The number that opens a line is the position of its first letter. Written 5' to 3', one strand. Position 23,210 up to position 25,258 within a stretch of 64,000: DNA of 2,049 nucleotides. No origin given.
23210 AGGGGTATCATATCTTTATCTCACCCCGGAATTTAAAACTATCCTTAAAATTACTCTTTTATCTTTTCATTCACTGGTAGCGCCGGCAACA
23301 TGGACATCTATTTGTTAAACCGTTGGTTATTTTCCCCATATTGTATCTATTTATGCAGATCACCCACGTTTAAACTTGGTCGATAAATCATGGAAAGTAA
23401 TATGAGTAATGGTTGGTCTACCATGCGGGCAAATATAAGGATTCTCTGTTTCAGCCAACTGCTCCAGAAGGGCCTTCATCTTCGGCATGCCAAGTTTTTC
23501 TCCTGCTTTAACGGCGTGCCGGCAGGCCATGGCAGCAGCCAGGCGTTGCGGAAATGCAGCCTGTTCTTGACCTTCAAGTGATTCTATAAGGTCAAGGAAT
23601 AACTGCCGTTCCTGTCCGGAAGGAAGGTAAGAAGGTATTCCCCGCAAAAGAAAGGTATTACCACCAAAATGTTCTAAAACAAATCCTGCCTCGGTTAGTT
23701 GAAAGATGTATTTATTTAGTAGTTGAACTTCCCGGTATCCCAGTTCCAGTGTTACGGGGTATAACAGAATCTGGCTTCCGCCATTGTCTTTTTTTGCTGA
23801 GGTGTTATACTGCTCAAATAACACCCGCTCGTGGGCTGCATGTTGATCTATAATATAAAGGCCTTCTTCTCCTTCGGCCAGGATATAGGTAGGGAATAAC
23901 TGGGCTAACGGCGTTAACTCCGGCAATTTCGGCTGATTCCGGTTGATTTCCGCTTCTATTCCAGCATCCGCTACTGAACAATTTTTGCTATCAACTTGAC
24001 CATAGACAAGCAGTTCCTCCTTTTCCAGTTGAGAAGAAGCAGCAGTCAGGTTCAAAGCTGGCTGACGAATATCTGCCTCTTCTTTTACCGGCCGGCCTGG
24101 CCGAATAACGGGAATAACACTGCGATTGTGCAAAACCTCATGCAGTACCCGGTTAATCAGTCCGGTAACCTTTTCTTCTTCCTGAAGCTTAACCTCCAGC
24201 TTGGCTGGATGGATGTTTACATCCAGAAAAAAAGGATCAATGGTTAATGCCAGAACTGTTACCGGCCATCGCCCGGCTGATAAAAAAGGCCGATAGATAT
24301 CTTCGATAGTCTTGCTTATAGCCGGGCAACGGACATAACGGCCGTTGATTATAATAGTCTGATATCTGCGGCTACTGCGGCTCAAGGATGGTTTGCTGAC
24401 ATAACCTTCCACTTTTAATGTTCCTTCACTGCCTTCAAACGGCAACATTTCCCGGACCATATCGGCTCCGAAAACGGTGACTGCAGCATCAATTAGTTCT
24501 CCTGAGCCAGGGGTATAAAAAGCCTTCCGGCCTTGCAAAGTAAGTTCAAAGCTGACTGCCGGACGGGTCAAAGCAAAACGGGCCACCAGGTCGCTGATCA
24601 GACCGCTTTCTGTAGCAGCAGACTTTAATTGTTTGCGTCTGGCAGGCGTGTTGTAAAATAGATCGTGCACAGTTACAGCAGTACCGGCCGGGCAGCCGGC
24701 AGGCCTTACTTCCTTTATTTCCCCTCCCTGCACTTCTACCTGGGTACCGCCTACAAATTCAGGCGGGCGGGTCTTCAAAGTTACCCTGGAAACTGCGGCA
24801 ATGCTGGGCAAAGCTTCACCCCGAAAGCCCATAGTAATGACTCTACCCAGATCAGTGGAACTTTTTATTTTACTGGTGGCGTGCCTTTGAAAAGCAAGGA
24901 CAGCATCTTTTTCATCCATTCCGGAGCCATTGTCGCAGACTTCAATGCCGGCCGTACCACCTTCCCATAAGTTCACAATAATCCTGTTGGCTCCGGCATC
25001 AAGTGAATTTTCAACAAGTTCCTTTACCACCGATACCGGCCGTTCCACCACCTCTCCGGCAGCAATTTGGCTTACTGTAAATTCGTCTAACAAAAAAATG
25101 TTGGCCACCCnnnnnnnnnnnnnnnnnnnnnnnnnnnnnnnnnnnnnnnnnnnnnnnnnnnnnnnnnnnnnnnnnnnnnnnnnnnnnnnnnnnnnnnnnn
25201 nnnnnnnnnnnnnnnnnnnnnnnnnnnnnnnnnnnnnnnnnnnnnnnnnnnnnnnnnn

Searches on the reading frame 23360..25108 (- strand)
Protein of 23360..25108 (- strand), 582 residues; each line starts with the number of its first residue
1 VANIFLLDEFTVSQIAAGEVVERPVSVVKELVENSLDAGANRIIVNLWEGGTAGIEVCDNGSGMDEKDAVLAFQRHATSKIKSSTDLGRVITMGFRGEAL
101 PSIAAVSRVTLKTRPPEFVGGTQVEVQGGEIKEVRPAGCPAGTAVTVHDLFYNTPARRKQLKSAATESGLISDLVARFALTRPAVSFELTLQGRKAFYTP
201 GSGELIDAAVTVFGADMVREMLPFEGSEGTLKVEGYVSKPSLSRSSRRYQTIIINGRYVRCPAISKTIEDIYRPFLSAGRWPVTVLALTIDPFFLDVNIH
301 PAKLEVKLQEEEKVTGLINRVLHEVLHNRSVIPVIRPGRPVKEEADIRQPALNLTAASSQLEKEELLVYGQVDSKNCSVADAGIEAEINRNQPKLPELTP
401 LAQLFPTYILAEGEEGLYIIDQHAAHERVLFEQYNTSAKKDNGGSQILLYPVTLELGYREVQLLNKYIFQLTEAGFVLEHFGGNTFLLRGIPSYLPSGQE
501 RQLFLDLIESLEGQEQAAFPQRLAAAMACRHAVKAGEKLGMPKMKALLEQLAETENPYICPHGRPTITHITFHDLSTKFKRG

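Call 9: search_protein_families(library=pfam, max_evalue=0.00001, proteins=[window:23360-25108:-])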
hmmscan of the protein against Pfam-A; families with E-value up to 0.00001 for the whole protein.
window:23360-25108:- (582 aa): 4 families
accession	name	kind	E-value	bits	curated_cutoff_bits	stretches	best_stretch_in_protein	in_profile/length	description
PF08676.16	MutL_C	-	2.5e-38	131.4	25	1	401-539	1-142/142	MutL C terminal dimerisation domain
PF01119.25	DNA_mis_repair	-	4.8e-35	120.2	26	1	211-326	3-118/119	DNA mismatch repair protein, C-terminal domain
PF13589.12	HATPase_c_3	-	1.1e-10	42.1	25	1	26-113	5-92/137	Histidine kinase-, DNA gyrase B-, and HSP90-like ATPase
PF02518.31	HATPase_c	-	4.5e-07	30.7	26.4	1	22-83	4-68/111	Histidine kinase-, DNA gyrase B-, and HSP90-like ATPase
